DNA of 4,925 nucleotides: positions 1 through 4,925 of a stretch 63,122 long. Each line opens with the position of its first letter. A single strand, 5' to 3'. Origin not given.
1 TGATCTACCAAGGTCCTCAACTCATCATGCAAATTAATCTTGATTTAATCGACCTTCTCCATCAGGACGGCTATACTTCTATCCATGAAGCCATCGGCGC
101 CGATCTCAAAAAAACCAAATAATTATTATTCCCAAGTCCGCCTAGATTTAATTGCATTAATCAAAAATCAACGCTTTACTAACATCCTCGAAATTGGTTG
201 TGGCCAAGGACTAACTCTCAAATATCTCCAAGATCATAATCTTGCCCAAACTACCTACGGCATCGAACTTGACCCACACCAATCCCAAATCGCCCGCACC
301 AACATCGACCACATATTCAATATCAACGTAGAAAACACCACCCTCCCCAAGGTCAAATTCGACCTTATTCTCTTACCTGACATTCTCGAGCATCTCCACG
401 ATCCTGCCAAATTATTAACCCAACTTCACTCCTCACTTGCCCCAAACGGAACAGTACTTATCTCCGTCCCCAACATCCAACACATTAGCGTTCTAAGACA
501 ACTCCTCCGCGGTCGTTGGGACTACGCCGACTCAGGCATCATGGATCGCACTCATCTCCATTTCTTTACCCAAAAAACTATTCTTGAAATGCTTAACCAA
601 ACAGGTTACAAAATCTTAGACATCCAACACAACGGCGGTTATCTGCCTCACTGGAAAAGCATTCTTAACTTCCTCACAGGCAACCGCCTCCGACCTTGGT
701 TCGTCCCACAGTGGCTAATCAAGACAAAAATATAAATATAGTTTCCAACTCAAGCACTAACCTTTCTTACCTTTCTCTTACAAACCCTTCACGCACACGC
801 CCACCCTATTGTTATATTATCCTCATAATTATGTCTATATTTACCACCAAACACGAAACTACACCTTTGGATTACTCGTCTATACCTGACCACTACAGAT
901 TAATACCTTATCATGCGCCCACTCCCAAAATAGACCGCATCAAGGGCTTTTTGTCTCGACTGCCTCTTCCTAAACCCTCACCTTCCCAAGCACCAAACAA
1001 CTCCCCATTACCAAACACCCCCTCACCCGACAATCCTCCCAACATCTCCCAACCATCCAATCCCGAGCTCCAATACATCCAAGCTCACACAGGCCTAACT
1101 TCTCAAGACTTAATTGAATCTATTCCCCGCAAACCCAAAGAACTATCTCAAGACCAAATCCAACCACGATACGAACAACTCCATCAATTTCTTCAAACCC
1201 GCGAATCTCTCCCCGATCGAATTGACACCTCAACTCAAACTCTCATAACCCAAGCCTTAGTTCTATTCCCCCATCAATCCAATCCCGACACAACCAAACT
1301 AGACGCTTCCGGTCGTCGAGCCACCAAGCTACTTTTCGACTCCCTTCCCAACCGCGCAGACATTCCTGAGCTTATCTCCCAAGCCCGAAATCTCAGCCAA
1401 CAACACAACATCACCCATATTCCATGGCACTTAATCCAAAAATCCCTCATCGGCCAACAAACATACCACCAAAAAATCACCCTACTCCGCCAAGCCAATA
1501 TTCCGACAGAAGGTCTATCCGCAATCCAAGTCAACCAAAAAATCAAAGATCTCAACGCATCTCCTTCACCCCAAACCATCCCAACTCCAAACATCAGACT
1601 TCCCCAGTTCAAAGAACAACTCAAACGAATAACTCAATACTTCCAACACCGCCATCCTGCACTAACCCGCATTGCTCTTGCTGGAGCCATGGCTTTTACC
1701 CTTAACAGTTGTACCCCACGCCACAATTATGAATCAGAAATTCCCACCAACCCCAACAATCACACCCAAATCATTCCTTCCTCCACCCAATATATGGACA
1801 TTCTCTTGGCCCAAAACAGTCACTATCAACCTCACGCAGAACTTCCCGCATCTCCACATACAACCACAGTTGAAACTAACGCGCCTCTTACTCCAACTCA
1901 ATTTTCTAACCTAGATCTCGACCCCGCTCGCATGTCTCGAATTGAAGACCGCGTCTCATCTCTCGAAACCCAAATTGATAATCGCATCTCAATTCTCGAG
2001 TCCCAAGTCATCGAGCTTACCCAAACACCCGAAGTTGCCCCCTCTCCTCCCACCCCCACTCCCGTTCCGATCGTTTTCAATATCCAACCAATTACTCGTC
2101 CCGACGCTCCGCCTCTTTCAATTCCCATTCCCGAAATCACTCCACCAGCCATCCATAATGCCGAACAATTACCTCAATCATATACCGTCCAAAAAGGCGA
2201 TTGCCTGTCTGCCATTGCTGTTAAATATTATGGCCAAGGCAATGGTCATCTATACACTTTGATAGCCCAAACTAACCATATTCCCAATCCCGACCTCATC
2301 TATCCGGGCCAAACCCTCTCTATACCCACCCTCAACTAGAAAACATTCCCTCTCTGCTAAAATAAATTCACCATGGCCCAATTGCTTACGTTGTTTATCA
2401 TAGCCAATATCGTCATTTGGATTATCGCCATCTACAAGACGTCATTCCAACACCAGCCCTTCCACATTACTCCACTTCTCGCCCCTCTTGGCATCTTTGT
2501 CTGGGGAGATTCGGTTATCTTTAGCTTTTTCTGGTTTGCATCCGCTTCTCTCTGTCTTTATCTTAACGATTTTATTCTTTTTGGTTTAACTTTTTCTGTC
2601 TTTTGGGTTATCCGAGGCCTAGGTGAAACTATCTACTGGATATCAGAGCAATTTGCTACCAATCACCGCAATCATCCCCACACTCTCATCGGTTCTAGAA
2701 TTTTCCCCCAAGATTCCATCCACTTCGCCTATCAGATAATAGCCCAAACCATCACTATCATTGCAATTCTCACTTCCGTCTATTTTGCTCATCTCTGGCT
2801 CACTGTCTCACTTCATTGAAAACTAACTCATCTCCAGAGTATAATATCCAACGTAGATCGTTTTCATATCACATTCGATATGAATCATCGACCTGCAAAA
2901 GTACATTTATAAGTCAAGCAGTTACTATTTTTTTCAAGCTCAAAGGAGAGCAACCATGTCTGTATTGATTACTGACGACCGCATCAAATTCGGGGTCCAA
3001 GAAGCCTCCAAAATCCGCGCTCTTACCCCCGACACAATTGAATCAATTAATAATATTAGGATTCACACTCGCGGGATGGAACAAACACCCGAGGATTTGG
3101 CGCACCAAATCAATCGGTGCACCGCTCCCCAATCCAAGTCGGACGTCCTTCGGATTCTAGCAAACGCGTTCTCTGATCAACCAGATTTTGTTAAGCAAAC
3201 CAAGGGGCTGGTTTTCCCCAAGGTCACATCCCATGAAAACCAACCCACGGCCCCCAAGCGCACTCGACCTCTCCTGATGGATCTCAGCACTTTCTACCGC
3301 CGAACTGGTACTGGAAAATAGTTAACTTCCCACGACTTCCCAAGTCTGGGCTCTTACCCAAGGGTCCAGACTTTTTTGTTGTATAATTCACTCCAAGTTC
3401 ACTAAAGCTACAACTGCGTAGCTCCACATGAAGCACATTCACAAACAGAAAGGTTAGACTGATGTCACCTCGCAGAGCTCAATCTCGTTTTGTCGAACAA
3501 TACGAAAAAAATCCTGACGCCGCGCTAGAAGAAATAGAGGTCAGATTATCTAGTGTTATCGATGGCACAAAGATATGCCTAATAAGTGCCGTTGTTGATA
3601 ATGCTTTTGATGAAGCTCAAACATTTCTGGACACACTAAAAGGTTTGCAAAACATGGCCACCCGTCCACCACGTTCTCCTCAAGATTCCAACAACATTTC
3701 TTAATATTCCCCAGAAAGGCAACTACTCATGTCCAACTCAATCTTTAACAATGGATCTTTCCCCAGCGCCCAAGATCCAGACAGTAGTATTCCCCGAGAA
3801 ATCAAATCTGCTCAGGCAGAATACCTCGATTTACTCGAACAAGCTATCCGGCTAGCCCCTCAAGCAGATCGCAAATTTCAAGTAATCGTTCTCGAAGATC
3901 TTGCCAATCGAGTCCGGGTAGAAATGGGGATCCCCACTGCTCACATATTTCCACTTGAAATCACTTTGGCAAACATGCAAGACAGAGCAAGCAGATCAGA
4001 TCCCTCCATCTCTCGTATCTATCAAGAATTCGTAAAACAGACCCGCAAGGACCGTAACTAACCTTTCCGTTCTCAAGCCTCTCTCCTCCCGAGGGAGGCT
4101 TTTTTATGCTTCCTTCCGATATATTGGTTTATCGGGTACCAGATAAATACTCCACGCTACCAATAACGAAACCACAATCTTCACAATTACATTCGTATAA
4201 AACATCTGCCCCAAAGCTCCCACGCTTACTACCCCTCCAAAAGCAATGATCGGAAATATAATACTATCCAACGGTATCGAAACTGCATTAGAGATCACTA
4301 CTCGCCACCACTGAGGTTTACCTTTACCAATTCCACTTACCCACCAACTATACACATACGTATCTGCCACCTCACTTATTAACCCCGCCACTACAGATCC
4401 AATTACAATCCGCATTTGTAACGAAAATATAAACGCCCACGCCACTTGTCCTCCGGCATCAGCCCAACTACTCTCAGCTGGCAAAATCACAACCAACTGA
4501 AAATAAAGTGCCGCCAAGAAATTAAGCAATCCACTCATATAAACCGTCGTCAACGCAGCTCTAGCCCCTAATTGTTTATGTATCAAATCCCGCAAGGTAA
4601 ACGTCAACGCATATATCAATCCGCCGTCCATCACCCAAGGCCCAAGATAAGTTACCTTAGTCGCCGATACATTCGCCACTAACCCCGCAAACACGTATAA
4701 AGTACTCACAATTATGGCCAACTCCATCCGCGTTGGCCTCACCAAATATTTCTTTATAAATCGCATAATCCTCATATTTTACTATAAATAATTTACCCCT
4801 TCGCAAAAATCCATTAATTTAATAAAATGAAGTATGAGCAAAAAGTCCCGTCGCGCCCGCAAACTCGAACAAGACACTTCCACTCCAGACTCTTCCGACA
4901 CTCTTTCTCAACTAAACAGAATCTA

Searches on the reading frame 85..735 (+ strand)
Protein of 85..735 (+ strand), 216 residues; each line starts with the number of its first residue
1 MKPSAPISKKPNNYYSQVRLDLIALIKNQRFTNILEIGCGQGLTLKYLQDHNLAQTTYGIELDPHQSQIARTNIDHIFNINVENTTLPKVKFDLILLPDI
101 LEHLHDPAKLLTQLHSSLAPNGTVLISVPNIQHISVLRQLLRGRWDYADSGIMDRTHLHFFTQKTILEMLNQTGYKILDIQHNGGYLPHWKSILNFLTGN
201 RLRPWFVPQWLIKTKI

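Call 28: search_protein_families(library=pfam, proteins=[window:85-735:+], max_evalue=0.00001)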
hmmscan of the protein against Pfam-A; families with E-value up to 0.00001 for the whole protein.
window:85-735:+ (216 aa): 7 families
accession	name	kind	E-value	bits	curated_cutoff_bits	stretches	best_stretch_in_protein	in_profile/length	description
PF13489.12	Methyltransf_23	-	3.7e-27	95.5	27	1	27-178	19-162/164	Methyltransferase domain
PF08242.18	Methyltransf_12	-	1.2e-14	55.3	30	1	35-123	1-97/98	Methyltransferase domain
PF08241.18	Methyltransf_11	-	2.4e-14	54.2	21.2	1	35-126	1-95/95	Methyltransferase domain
PF13649.12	Methyltransf_25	-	5e-11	43.6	27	1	34-122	1-97/97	Methyltransferase domain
PF13847.12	Methyltransf_31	-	2.6e-09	37.3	27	1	32-135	5-123/145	Methyltransferase domain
PF07021.18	MetW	-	9e-09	35.7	21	1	32-179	15-164/193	Methionine biosynthesis protein MetW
PF05219.18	DREV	-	2.6e-07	30.5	26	1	28-178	92-236/265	DREV methyltransferase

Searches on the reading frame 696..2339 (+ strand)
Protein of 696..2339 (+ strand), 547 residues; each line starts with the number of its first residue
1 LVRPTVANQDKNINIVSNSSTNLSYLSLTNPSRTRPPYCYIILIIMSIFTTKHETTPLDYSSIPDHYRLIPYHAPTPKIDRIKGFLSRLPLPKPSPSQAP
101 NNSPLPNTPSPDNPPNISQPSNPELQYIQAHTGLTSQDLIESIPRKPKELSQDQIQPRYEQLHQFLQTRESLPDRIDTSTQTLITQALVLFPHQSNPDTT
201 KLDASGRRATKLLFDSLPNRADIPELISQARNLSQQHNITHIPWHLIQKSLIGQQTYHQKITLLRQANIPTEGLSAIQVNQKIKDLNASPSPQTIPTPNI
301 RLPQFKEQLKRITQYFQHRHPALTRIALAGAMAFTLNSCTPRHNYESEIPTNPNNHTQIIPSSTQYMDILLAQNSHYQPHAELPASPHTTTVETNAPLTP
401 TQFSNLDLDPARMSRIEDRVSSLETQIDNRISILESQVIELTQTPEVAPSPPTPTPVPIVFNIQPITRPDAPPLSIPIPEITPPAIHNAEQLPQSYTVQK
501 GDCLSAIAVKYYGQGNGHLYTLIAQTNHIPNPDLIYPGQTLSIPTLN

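Call 28: search_protein_families(library=pfam, proteins=[window:696-2339:+], max_evalue=0.00001)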
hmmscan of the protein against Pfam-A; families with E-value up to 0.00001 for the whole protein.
window:696-2339:+ (547 aa): 1 family
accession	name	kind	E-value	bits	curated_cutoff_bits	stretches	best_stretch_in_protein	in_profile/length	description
PF01476.26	LysM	-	6e-12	45.8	20.9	1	496-544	1-43/43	LysM domain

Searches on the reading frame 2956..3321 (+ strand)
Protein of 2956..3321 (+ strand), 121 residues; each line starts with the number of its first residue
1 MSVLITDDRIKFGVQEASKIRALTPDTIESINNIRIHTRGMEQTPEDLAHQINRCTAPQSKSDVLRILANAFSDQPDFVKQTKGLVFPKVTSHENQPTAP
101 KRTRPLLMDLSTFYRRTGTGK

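Call 26: search_protein_families(library=pfam, proteins=[window:2956-3321:+])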
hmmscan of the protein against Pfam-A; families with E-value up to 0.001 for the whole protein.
window:2956-3321:+ (121 aa): 0 families

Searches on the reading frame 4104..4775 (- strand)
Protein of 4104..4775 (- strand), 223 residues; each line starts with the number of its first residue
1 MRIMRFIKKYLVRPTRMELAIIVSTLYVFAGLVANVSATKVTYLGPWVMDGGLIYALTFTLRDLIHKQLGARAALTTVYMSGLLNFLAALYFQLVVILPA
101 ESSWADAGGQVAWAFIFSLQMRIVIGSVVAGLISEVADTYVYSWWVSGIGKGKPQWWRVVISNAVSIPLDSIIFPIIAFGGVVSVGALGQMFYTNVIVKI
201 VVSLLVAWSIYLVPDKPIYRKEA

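Call 28: search_protein_families(library=pfam, proteins=[window:4104-4775:-], max_evalue=0.00001)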
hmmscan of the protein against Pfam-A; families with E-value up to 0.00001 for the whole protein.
window:4104-4775:- (223 aa): 1 family
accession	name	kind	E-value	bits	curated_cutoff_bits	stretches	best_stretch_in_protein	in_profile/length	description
PF02592.20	Vut_1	-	1.3e-31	110.4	27.2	1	51-213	3-152/152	Putative vitamin uptake transporter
